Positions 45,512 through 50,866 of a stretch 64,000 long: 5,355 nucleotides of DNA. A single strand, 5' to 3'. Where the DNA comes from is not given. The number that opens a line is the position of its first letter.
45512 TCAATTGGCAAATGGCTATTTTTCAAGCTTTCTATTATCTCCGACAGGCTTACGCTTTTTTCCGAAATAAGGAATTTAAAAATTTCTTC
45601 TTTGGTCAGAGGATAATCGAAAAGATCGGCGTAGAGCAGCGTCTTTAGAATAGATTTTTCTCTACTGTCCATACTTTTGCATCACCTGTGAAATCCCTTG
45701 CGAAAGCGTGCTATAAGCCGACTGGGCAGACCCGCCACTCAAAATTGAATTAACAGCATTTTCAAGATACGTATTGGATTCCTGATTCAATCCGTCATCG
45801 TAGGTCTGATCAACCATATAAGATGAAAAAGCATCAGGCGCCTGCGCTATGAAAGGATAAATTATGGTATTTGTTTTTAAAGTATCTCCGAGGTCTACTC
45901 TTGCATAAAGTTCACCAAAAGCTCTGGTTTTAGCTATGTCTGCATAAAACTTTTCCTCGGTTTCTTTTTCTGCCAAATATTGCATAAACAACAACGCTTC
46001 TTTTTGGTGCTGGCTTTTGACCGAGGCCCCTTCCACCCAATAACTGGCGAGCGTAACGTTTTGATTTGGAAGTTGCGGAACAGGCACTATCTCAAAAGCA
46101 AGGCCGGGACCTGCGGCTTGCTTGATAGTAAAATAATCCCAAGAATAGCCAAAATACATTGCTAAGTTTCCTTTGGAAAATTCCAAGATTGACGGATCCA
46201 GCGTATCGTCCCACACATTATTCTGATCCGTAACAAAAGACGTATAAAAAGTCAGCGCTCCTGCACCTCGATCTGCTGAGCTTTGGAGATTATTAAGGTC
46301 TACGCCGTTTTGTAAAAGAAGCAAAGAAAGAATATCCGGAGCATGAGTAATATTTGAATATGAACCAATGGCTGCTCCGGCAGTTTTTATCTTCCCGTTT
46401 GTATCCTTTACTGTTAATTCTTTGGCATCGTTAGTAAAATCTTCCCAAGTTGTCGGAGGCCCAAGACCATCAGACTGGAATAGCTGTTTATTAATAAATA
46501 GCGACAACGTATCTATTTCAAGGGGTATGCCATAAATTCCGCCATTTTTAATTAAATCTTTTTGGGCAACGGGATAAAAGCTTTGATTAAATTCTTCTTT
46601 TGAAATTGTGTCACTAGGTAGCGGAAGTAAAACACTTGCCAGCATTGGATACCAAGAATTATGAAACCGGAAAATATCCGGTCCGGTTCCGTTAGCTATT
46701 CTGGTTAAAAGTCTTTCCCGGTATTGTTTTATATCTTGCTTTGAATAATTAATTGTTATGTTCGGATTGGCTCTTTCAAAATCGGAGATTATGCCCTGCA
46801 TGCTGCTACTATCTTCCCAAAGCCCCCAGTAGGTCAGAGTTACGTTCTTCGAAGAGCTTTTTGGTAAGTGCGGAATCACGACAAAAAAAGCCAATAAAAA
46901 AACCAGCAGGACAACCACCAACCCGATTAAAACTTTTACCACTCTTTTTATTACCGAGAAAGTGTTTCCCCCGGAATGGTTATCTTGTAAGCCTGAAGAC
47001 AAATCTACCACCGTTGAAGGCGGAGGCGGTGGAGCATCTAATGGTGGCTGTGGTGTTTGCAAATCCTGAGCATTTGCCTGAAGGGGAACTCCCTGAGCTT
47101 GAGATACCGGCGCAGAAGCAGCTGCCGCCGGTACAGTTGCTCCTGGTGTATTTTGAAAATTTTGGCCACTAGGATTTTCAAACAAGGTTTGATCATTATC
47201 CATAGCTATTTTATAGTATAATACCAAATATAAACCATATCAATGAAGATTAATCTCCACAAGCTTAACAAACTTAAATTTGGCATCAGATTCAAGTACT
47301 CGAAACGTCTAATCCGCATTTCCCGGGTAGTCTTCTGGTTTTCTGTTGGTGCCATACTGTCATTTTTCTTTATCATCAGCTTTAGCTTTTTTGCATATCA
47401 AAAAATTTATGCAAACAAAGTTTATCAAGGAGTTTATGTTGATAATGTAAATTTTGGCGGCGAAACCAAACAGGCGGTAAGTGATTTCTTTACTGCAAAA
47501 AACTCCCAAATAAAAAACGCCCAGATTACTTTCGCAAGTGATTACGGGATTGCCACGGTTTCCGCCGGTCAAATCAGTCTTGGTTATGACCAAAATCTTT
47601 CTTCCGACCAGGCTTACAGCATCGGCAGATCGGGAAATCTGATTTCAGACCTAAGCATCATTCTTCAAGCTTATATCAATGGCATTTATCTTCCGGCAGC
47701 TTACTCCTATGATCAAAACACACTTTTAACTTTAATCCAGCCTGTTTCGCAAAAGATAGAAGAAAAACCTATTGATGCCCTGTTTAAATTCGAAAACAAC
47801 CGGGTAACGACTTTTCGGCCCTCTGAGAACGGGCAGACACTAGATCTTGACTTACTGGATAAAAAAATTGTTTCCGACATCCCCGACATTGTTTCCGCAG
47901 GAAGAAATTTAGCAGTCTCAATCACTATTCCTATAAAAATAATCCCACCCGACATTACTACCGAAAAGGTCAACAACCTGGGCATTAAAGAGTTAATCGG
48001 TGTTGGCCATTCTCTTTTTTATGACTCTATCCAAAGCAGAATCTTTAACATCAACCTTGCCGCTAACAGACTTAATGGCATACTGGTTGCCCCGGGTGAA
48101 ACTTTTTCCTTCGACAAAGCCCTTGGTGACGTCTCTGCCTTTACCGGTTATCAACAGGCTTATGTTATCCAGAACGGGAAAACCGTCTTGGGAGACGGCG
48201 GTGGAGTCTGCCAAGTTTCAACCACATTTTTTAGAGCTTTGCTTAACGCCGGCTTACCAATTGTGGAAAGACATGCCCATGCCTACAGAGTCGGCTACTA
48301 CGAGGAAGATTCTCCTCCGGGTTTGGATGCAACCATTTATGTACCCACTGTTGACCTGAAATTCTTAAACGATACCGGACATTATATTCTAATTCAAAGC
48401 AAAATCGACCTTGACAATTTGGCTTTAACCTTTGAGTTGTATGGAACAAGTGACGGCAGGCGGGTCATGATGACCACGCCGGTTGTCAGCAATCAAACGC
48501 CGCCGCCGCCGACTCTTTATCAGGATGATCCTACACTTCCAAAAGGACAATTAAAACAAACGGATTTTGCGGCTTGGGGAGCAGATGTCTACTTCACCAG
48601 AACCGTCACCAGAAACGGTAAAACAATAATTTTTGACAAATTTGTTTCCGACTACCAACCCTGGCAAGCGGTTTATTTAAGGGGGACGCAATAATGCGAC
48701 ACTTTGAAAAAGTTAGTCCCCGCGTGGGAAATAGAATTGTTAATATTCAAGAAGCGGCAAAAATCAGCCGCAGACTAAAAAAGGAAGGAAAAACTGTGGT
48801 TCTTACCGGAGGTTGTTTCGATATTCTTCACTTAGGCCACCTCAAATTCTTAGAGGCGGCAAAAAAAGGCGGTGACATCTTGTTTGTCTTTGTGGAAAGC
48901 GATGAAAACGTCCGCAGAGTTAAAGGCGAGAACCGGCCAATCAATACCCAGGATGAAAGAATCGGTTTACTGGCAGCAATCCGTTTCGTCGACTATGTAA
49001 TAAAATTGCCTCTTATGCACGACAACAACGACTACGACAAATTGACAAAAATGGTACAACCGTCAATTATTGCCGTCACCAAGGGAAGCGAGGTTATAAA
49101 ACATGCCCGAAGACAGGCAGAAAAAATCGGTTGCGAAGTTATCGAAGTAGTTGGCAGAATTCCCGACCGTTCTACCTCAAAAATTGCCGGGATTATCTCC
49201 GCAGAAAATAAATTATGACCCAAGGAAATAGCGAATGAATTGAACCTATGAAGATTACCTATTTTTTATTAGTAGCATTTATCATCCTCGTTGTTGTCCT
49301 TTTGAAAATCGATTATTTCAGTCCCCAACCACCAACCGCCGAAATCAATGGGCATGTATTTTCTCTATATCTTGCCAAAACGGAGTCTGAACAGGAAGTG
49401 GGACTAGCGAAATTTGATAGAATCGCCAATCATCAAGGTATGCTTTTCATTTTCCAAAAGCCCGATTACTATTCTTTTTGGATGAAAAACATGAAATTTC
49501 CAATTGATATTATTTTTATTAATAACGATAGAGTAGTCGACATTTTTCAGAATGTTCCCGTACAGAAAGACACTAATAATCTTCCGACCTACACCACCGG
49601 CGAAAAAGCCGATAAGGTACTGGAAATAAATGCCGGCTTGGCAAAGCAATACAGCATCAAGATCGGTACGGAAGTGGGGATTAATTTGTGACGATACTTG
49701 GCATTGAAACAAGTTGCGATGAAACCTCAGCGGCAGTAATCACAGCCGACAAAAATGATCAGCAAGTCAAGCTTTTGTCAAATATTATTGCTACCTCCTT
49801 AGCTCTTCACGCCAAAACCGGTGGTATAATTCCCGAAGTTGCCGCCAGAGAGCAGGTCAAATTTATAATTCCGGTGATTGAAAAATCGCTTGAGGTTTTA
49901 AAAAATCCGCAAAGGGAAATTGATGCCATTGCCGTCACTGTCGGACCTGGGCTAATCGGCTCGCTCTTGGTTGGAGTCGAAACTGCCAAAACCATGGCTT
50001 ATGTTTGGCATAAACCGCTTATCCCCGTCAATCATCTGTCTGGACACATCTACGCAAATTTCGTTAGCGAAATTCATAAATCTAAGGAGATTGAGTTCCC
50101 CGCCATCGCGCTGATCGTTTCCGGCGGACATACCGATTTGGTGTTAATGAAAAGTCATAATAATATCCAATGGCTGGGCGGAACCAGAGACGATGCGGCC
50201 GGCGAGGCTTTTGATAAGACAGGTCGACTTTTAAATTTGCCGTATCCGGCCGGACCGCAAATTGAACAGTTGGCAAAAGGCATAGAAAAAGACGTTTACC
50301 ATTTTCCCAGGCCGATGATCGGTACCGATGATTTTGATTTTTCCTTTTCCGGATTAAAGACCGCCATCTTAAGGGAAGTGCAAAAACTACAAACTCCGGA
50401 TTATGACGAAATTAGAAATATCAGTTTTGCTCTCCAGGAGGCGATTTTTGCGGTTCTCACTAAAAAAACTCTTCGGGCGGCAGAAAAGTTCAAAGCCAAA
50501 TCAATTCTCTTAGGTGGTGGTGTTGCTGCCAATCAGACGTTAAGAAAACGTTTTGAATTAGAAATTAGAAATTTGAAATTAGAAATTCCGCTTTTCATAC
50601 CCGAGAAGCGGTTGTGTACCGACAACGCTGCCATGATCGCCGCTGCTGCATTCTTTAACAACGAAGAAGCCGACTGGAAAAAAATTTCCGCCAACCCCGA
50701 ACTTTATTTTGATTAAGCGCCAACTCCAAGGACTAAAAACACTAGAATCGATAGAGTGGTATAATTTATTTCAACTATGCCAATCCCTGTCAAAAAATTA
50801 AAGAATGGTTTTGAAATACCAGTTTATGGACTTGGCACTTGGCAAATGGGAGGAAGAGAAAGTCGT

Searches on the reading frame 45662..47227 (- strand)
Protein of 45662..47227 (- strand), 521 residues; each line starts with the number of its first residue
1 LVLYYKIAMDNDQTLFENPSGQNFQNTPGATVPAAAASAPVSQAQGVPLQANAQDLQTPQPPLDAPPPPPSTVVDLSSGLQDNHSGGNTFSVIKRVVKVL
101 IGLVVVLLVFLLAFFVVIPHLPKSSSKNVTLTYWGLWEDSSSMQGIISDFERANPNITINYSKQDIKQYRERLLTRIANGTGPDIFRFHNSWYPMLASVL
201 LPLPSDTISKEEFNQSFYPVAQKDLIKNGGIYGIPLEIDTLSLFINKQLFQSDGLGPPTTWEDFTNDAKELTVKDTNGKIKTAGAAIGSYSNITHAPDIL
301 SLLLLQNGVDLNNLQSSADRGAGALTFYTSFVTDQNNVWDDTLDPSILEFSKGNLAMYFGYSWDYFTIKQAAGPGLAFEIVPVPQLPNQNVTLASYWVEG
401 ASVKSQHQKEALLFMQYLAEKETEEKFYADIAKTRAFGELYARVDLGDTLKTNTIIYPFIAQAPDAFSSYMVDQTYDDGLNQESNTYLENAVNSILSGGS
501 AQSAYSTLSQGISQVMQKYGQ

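Call 64: search_protein_families(library=pfam, proteins=[window:45662-47227:-], max_evalue=0.00001)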
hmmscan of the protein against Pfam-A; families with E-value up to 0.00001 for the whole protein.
window:45662-47227:- (521 aa): 2 families
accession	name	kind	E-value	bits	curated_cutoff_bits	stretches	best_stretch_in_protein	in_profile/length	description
PF01547.30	SBP_bac_1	-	4e-32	112.9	26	1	138-423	5-305/307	Bacterial extracellular solute-binding protein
PF13416.11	SBP_bac_8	-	6.6e-32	111.8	27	1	146-431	2-256/279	Bacterial extracellular solute-binding protein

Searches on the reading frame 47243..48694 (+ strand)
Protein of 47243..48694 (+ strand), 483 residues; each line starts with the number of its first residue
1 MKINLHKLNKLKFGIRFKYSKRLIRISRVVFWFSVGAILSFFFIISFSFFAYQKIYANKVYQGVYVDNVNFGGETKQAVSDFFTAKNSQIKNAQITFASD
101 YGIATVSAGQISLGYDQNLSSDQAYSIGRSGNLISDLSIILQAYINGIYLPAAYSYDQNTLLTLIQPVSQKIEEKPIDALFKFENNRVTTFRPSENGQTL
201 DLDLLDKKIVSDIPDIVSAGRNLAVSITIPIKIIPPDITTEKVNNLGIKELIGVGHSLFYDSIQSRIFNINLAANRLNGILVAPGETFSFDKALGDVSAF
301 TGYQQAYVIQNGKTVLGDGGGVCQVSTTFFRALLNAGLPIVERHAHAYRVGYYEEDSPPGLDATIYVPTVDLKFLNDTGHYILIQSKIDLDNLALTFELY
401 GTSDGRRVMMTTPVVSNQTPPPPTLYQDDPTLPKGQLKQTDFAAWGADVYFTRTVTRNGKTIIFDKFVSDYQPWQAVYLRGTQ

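Call 64: search_protein_families(library=pfam, proteins=[window:47243-48694:+], max_evalue=0.00001)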
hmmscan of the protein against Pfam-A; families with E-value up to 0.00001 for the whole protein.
window:47243-48694:+ (483 aa): 2 families
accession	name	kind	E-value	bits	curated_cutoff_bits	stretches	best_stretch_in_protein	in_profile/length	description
PF04294.18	VanW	-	1.2e-42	144.9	27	1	266-395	2-127/130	VanW like protein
PF12229.13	PG_binding_4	-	1.4e-14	54.7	22.1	1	105-214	2-109/117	Putative peptidoglycan binding domain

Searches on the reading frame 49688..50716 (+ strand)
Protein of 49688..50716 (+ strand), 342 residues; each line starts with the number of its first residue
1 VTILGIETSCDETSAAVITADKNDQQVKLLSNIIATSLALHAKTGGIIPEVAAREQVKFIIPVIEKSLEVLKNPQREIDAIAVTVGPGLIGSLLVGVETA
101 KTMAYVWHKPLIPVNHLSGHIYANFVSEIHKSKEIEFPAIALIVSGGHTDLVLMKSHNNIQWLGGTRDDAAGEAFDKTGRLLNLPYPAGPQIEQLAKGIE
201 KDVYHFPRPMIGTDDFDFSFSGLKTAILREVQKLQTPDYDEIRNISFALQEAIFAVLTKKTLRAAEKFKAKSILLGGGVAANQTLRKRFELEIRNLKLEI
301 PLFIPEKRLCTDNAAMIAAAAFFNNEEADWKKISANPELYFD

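Call 64: search_protein_families(library=pfam, proteins=[window:49688-50716:+], max_evalue=0.00001)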
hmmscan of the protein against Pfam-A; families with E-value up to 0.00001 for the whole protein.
window:49688-50716:+ (342 aa): 1 family
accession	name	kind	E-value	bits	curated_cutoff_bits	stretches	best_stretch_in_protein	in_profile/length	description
PF00814.31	TsaD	-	2.2e-87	293.6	24.8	1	28-318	1-263/264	tRNA N6-adenosine threonylcarbamoyltransferase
